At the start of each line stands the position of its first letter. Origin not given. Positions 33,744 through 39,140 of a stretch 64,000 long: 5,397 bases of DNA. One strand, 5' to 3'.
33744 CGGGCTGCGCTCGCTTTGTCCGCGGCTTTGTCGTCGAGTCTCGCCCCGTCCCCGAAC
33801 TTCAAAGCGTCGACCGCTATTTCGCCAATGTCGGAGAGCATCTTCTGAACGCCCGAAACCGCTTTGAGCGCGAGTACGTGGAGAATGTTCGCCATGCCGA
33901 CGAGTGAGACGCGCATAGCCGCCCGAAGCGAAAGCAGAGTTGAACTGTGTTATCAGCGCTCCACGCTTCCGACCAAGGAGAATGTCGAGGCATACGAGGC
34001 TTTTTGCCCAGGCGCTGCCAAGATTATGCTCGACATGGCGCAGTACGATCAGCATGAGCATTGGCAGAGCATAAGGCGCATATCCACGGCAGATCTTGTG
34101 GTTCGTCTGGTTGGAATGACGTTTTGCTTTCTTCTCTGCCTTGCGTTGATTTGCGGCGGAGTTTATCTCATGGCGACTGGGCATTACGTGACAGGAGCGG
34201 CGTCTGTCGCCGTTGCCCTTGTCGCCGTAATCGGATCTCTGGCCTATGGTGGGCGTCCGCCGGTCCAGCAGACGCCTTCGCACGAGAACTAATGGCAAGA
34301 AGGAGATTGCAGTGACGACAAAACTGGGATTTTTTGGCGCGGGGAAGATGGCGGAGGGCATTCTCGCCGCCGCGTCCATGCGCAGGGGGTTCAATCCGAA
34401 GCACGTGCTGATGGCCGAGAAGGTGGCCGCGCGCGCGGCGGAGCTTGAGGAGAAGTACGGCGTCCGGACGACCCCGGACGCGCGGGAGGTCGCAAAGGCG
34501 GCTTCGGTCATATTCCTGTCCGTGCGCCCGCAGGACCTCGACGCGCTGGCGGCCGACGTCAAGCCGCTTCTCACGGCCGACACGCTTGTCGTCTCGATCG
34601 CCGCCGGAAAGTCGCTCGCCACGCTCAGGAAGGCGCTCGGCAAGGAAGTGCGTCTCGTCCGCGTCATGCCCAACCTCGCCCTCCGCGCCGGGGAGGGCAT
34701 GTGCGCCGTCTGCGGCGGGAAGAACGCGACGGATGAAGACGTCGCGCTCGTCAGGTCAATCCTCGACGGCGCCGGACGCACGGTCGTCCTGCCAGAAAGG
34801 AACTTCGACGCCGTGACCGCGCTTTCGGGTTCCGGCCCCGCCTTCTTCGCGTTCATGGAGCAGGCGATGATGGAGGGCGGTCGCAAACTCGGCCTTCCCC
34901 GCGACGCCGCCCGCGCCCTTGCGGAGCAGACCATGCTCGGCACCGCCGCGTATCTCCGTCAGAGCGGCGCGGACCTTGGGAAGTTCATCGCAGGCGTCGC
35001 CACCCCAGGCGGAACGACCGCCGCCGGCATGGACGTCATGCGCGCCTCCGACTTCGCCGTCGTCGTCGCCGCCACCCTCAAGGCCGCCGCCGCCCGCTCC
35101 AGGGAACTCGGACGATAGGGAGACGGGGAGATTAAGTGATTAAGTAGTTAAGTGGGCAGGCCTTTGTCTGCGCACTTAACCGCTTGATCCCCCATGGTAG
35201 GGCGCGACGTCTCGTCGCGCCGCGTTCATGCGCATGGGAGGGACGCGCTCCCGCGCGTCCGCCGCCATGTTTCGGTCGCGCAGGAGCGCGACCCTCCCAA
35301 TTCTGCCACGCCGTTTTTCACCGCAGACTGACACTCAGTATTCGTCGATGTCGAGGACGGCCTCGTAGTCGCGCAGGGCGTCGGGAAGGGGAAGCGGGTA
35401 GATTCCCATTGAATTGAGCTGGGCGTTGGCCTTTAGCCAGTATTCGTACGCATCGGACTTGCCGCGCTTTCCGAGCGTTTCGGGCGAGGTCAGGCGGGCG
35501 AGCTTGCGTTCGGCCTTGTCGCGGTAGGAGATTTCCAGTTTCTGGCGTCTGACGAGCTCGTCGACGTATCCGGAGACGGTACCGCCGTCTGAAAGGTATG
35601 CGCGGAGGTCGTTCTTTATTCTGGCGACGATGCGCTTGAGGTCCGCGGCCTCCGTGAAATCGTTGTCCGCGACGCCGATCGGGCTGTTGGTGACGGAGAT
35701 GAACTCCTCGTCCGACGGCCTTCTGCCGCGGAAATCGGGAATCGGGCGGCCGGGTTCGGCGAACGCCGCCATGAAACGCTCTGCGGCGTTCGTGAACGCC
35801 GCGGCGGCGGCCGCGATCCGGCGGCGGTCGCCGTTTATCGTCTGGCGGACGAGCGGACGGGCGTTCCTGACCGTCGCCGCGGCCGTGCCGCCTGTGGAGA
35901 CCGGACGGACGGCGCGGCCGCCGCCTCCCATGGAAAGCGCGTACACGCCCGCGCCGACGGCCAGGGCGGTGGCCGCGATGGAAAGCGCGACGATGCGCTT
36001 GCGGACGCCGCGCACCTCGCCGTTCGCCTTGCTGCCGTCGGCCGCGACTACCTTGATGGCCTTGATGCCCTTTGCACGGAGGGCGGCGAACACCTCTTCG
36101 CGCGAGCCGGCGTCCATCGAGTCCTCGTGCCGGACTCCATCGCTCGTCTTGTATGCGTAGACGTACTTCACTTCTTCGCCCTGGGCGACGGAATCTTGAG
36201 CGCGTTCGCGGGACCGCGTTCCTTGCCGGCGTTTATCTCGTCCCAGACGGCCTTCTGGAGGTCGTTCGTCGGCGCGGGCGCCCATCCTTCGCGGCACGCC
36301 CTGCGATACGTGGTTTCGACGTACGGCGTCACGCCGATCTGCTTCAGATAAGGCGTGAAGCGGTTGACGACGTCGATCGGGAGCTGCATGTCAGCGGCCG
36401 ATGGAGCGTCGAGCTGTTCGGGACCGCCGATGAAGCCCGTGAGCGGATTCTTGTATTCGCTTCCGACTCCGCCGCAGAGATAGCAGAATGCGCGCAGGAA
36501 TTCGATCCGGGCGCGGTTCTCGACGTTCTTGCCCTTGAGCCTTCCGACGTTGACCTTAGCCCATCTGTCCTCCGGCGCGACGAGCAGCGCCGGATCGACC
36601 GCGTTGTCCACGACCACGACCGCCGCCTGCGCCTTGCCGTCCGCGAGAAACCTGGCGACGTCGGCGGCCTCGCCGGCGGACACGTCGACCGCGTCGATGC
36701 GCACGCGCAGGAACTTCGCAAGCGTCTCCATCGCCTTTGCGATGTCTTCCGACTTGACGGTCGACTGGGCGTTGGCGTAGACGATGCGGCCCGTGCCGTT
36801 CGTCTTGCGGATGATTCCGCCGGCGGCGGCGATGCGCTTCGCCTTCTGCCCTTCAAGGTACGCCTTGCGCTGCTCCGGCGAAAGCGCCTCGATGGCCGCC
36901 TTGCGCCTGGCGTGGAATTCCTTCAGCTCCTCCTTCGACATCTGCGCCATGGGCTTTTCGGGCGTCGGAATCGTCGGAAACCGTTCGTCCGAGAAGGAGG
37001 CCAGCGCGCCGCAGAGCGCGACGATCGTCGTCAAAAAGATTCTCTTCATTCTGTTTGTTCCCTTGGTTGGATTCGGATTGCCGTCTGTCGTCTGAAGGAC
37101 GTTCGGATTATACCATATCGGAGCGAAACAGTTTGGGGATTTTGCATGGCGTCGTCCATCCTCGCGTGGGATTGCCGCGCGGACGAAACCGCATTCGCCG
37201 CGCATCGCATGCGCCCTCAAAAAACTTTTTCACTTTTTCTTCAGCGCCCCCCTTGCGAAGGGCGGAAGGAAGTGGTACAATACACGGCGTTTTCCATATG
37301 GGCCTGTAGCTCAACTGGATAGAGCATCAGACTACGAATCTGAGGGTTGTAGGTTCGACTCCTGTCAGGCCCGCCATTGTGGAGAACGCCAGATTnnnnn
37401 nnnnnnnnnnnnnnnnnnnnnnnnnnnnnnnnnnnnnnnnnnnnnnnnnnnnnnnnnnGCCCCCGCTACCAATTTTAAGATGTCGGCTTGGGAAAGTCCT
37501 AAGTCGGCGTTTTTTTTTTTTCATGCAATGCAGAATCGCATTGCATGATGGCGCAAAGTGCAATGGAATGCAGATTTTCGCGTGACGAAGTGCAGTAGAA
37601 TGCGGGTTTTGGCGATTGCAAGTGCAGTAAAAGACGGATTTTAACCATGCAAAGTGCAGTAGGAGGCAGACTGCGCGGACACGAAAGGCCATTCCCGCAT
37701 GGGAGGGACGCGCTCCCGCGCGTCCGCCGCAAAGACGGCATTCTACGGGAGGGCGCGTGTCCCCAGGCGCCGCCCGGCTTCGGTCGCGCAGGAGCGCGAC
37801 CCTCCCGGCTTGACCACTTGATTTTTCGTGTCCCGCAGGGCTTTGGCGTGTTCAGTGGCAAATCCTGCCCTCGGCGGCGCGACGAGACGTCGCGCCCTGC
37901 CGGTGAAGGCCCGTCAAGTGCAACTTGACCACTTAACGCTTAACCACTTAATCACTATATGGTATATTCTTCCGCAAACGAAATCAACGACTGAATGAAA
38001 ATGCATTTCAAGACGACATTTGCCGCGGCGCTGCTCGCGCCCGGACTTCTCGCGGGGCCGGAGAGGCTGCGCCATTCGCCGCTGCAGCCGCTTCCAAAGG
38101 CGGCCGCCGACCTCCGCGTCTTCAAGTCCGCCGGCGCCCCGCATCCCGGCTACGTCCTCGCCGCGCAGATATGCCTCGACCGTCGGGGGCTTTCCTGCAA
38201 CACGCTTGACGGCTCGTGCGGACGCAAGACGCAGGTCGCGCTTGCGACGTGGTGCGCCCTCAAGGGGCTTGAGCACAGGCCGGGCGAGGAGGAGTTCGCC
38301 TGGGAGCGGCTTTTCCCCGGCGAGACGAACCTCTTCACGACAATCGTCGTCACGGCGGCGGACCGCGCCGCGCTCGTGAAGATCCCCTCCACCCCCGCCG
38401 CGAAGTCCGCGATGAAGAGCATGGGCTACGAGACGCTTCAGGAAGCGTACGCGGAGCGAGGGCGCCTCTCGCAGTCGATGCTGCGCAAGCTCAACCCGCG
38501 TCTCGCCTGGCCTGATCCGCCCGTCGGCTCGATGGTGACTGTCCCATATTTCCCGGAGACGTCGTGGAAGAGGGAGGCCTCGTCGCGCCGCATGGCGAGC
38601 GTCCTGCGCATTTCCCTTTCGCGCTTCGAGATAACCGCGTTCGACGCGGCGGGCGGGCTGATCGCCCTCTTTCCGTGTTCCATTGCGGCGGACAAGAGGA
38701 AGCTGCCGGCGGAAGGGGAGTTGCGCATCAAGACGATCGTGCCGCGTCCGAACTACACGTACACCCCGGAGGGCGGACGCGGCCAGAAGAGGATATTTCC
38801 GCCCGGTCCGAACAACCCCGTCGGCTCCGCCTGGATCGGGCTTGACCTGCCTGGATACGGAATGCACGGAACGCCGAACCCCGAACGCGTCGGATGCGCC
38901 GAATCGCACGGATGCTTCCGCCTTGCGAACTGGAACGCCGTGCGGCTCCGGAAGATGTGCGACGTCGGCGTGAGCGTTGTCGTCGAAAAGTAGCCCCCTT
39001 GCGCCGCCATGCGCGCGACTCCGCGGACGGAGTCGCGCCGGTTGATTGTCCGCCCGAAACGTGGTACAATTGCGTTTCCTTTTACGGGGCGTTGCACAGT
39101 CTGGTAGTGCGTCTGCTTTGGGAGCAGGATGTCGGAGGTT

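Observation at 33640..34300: Low-GC two-gene cassette: a 67-aa protein translationally coupled to a DUF2335-like membrane protein, with its own conserved promoter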

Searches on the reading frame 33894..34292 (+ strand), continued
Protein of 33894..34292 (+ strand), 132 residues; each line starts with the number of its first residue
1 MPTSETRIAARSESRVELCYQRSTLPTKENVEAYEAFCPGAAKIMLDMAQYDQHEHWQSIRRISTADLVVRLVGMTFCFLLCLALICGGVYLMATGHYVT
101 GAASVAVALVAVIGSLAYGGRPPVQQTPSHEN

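Call 85: predict_structure(alignment_id=A3)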
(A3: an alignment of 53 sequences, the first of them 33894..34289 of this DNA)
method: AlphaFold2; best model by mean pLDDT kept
length: 132 residues; sequences in the alignment: 53
mean_pLDDT: 87.8   pTM: 0.60
mean pLDDT of the five models: 87.8, 87.4, 86.9, 85.6, 85.3
residues with pLDDT >= 90: 87; 70-90: 36; 50-70: 6; < 50: 3
segments of 3 or more residues with pLDDT < 50: 2-4
pLDDT, mean of each block of 10 residues (from residue 1): 58 78 85 97 95 95 95 93 94 96 93 88 79 67
secondary structure, 60 per line:
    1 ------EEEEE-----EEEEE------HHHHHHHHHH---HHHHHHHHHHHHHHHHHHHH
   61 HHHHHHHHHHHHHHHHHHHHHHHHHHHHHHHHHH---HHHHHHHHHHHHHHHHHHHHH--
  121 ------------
elements in order: E7-11 E17-21 H28-37 H41-94 H98-118

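Call 111: search_protein_families(library=ncbifam, proteins=[L026:3381-3893:+, L027:3393-3839:+, L028:3396-3824:+, P0104], max_evalue=0.01)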
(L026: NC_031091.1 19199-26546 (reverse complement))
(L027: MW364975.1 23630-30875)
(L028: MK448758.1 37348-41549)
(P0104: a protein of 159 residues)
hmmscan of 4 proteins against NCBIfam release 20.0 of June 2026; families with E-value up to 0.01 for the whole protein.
L026:3381-3893:+ (171 aa): 0 families

L027:3393-3839:+ (149 aa): 1 family
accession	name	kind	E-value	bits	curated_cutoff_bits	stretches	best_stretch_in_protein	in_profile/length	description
NF045849.1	ICE_MMCAP2_0565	equivalog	0.0098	15.6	40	0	81-115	43-77/80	Mbov_0395 family pilin-like conjugal transfer protein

L028:3396-3824:+ (143 aa): 0 families

P0104 (159 aa): 0 families

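Call 114: get_annotated_region(hit=H38, flank=4000)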
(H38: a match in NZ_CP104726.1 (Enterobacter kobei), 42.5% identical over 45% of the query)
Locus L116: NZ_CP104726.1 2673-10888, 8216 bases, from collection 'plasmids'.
description: Enterobacter kobei strain SG.H2a plasmid pSG.H2a_2, complete sequence
organism: Enterobacter kobei (NCBI taxid 208224)
taxonomy: Bacteria; Pseudomonadota; Gammaproteobacteria; Enterobacterales; Enterobacteriaceae; Enterobacter; Enterobacter kobei
host: -; source: Pure isolate,Freshwater pond; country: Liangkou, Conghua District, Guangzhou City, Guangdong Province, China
typing (MOB-suite, as given by PLSDB): non-mobilizable
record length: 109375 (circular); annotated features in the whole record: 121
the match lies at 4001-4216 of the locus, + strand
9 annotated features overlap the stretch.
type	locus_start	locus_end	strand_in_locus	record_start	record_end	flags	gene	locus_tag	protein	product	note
CDS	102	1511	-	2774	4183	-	dnaB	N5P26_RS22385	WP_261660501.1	replicative DNA helicase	GO:0006260 - DNA replication [Evidence IEA]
CDS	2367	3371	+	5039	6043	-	-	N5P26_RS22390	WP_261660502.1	replication initiation protein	GO:0006270 - DNA replication initiation [Evidence IEA]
CDS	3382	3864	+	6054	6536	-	-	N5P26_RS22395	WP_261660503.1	hypothetical protein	-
CDS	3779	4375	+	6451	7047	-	-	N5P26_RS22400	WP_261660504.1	DUF2335 domain-containing protein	-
CDS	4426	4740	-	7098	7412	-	-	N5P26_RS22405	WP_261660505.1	molecular chaperone GroEL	-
CDS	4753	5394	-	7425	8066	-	-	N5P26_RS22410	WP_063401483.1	ParA family protein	-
CDS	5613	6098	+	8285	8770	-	-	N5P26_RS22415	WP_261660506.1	glycoside hydrolase family 104 protein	-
CDS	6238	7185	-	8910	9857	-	-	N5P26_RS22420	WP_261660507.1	hypothetical protein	-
CDS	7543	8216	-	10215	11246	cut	-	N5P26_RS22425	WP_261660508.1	head processing protein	-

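Call 115: get_annotated_region(hit=H32, flank=4000)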
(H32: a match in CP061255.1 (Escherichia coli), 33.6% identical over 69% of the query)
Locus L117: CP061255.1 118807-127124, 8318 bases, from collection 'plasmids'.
description: Escherichia coli strain STEC310 plasmid pSTEC310_2, complete sequence
organism: Escherichia coli (NCBI taxid 562)
taxonomy: Bacteria; Pseudomonadota; Gammaproteobacteria; Enterobacterales; Enterobacteriaceae; Escherichia; Escherichia coli
host: -; source: Homo sapiens,cell culture; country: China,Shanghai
typing (MOB-suite, as given by PLSDB): non-mobilizable
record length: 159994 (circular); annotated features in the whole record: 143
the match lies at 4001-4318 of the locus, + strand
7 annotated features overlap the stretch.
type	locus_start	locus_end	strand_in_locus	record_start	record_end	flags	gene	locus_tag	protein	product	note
CDS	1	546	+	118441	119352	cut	nagK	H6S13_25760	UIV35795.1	N-acetylglucosamine kinase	-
CDS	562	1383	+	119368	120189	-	cobB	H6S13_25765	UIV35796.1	NAD-dependent protein deacylase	-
CDS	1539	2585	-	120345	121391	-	potD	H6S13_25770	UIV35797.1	spermidine/putrescine ABC transporter substrate-binding protein PotD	-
CDS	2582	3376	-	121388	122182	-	potC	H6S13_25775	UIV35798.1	spermidine/putrescine ABC transporter permease PotC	-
CDS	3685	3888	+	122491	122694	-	-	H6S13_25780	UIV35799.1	hypothetical protein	-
CDS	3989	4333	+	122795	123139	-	-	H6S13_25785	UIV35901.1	DUF2335 domain-containing protein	-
CDS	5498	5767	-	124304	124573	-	-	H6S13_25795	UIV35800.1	excisionase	-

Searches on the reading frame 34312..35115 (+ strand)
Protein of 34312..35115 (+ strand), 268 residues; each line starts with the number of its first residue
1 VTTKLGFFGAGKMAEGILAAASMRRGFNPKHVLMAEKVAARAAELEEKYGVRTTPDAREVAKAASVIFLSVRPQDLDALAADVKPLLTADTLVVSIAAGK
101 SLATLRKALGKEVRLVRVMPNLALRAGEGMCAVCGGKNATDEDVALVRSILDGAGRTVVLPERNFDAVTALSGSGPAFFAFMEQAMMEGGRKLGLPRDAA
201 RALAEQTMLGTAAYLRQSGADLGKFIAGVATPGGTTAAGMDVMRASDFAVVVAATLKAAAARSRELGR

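Call 4: search_protein_families(library=pfam, proteins=[window:34312-35115:+], max_evalue=1)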
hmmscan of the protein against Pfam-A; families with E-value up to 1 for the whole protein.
window:34312-35115:+ (268 aa): 6 families
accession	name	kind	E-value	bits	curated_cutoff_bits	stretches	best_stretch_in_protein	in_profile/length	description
PF14748.11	P5CR_dimer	-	7.8e-31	106.9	25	1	162-266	1-105/105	Pyrroline-5-carboxylate reductase dimerisation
PF03807.23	F420_oxidored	-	2.5e-16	60.5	21.6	1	4-99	1-94/94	NADP oxidoreductase coenzyme F420-dependent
PF02558.23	ApbA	-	0.0086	16.1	22.2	1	51-118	54-122/150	Ketopantoate reductase PanE/ApbA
PF01488.26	Shikimate_DH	-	0.011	16.3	24.3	1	4-89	14-101/138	Shikimate / quinate 5-dehydrogenase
PF01210.29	NAD_Gly3P_dh_N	-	0.016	15.6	23.1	1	50-100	56-106/158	NAD-dependent glycerol-3-phosphate dehydrogenase N-terminus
PF03435.24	Sacchrp_dh_NADP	-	0.15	12.9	25.1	1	7-97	3-76/129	Saccharopine dehydrogenase NADP binding domain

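Call 5: search_protein_families(library=ncbifam, proteins=[window:34312-35115:+], max_evalue=1)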
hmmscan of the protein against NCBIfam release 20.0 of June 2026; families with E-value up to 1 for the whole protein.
window:34312-35115:+ (268 aa): 12 families
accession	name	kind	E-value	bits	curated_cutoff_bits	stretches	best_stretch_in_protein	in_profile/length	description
TIGR00112.1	proC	equivalog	1.8e-70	237.6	196.75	1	5-266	1-263/263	pyrroline-5-carboxylate reductase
NF005813.0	PRK07679.1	exception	1.5e-54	185.3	404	1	3-267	4-269/279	pyrroline-5-carboxylate reductase ProI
NF008839.0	PRK11880.2-4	equivalog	7.5e-29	100.9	288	1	4-265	3-251/252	pyrroline-5-carboxylate reductase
NF005814.0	PRK07680.1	equivalog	1.1e-27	97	278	1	4-244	2-242/275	late competence protein ComER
NF005384.0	PRK06928.1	exception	2.9e-25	89.3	301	1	3-246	2-247/277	pyrroline-5-carboxylate reductase ProG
NF005063.0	PRK06476.1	equivalog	1.8e-19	70.3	254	1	4-262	2-252/258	pyrroline-5-carboxylate reductase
NF006083.0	PRK08229.1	equivalog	0.0024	16.9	371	1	51-129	62-140/341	2-dehydropantoate 2-reductase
NF000942.0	PRK00094.1-4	subfamily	0.003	16.8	257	1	45-105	54-114/334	NAD(P)H-dependent glycerol-3-phosphate dehydrogenase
NF005694.0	PRK07502.1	equivalog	0.0052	16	409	1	4-117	8-122/310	prephenate/arogenate dehydrogenase family protein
TIGR01915.1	npdG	equivalog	0.0086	16.1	149.8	1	35-99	37-104/220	NADPH-dependent F420 reductase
NF006408.0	PRK08655.1-2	equivalog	0.25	10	422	1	32-120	33-123/441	prephenate dehydrogenase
NF006407.0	PRK08655.1-1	equivalog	0.26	10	834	1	31-101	26-96/439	prephenate dehydrogenase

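Call 108: list_cluster_members(proteins=[window:34312-35115:+, window:23727-25049:+])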
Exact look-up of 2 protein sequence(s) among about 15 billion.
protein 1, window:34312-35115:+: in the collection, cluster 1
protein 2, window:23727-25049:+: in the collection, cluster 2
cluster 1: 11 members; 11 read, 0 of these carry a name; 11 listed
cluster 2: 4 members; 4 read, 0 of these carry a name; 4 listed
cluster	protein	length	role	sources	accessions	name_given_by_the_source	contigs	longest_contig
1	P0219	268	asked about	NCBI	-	-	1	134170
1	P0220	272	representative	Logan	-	-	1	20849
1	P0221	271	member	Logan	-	-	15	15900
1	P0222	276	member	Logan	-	-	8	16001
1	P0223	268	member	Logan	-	-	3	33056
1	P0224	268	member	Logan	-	-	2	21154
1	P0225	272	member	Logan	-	-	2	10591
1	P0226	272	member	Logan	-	-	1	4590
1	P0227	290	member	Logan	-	-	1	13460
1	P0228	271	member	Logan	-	-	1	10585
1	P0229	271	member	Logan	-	-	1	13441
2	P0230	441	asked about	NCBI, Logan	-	-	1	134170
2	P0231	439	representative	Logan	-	-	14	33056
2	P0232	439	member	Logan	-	-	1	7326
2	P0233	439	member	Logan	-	-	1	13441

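Call 109: find_encoding_contigs(protein=P0227, flank=3000, max_places=3)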
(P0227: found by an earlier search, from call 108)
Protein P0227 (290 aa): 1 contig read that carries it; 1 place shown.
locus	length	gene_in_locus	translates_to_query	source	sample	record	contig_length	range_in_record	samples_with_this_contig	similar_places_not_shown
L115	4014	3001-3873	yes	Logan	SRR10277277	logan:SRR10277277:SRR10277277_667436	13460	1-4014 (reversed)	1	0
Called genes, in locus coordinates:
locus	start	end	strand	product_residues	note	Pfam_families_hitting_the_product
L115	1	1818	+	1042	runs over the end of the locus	-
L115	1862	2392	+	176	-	-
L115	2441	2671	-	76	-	-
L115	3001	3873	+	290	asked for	PF03807:F420_oxidored, PF14748:P5CR_dimer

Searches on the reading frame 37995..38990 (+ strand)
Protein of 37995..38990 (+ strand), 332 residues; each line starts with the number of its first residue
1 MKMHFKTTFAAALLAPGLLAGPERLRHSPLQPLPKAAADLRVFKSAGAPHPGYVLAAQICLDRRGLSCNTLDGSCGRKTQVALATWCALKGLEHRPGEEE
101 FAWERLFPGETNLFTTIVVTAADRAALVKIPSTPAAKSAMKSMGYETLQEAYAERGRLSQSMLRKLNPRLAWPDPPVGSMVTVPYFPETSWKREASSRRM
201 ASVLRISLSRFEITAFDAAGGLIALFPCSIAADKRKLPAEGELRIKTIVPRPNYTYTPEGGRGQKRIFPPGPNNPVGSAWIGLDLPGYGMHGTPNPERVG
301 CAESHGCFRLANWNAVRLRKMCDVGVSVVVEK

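Call 84: search_protein_families(library=pfam, proteins=[window:37995-38990:+], max_evalue=0.001)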
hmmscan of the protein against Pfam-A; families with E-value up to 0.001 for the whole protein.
window:37995-38990:+ (332 aa): 1 family
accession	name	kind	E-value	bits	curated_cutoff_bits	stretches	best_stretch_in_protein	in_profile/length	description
PF03734.19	YkuD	-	2.5e-12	48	23.4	1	204-330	4-146/146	L,D-transpeptidase catalytic domain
